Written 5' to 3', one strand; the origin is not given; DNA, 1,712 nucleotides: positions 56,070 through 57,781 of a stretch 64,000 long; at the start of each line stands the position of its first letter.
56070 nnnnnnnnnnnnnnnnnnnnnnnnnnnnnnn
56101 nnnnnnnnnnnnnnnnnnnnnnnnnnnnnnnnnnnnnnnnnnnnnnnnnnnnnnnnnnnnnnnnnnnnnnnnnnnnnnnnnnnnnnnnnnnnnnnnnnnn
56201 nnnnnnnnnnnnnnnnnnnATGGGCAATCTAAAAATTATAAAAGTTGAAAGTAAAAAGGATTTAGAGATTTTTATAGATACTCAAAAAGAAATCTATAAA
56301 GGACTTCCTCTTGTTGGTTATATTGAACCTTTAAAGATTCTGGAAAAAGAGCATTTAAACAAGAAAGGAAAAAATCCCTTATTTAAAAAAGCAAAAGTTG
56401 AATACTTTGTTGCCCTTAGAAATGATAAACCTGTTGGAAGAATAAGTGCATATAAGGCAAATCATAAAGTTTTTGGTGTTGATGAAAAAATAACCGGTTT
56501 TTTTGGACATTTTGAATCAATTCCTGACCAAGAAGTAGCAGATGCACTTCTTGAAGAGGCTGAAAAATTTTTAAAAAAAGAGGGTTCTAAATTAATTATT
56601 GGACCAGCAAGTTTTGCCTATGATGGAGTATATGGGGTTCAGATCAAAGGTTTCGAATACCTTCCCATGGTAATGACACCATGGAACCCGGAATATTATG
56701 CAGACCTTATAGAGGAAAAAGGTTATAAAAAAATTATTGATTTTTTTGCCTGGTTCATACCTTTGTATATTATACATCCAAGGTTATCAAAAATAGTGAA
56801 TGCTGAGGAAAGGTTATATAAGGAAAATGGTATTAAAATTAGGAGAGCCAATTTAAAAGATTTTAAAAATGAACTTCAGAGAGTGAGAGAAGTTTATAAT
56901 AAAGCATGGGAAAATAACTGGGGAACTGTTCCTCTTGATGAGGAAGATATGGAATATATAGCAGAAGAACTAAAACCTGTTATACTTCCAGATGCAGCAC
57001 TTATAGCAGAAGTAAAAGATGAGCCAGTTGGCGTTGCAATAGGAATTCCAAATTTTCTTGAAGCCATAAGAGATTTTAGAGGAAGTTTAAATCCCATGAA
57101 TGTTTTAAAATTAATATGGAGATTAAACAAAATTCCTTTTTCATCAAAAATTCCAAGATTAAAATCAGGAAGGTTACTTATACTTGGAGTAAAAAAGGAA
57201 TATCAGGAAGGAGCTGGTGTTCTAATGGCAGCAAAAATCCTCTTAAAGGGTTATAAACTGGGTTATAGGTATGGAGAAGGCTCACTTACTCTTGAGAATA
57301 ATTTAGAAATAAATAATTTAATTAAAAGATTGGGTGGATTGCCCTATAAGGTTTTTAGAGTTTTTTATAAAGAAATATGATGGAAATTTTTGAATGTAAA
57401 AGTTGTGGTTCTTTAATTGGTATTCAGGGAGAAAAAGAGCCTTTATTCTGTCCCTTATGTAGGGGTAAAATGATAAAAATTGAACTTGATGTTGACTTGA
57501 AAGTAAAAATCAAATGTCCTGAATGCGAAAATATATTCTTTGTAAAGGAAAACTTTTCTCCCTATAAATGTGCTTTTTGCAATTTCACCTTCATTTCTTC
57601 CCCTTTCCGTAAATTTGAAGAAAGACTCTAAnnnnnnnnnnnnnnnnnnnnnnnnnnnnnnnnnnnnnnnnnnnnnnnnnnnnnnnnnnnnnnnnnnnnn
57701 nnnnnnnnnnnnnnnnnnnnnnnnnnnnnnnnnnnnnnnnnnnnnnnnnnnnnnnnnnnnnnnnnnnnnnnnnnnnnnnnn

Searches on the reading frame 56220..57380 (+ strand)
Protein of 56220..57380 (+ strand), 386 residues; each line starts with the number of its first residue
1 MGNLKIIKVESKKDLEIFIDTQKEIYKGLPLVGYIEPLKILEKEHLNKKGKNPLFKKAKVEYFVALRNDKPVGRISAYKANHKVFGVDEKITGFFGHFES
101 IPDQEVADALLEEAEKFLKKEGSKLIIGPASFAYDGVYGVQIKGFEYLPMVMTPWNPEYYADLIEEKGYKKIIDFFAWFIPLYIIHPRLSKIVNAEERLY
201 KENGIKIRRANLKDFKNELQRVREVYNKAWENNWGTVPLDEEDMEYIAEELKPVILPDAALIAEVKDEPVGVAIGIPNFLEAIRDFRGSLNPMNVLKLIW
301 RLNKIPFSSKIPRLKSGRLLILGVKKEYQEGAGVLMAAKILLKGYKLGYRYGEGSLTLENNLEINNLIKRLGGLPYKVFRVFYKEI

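Call 3: search_protein_families(library=pfam, proteins=[window:56220-57380:+], max_evalue=0.01)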
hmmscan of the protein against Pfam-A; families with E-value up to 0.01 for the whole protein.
window:56220-57380:+ (386 aa): 1 family
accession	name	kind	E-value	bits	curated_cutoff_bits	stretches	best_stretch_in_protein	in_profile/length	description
PF00583.31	Acetyltransf_1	-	0.0011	19.7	20.7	0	56-123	29-93/116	Acetyltransferase (GNAT) family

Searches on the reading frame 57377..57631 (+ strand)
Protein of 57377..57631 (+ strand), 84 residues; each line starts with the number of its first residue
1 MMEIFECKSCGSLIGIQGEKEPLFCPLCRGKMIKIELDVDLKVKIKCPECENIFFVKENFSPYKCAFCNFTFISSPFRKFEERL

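Call 3: search_protein_families(library=pfam, proteins=[window:57377-57631:+], max_evalue=0.01)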
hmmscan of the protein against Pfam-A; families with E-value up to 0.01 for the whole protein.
window:57377-57631:+ (84 aa): 8 families
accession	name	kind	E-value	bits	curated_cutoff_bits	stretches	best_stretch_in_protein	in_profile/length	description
PF09723.15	Zn_ribbon_8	-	0.00047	20.5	34.4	0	5-32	6-37/41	Zinc ribbon domain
PF19134.6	DUF5817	-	0.00054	20.3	31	0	46-81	5-40/57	Domain of unknown function (DUF5817)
PF01155.25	HypA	-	0.001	19.5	28.9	0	5-43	71-107/112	Hydrogenase/urease nickel incorporation, metallochaperone, hypA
PF07191.17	Zn_ribbon_6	-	0.0016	18.8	25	0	6-54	2-39/67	Double zinc ribbon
PF18256.6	HscB_4_cys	-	0.004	17.4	26.2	1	7-29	3-24/27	Co-chaperone HscB tetracysteine metal binding motif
PF22910.1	EDR4-like_1st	-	0.005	16.9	27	1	45-69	5-29/34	Enhanced disease resistance 4-like, N-terminal domain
PF13465.12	zf-H2C2_2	-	0.0063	17.3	40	0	60-73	12-25/26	Zinc-finger double domain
PF00130.28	C1_1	-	0.008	16.4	26.5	0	45-72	12-38/53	Phorbol esters/diacylglycerol binding domain (C1 domain)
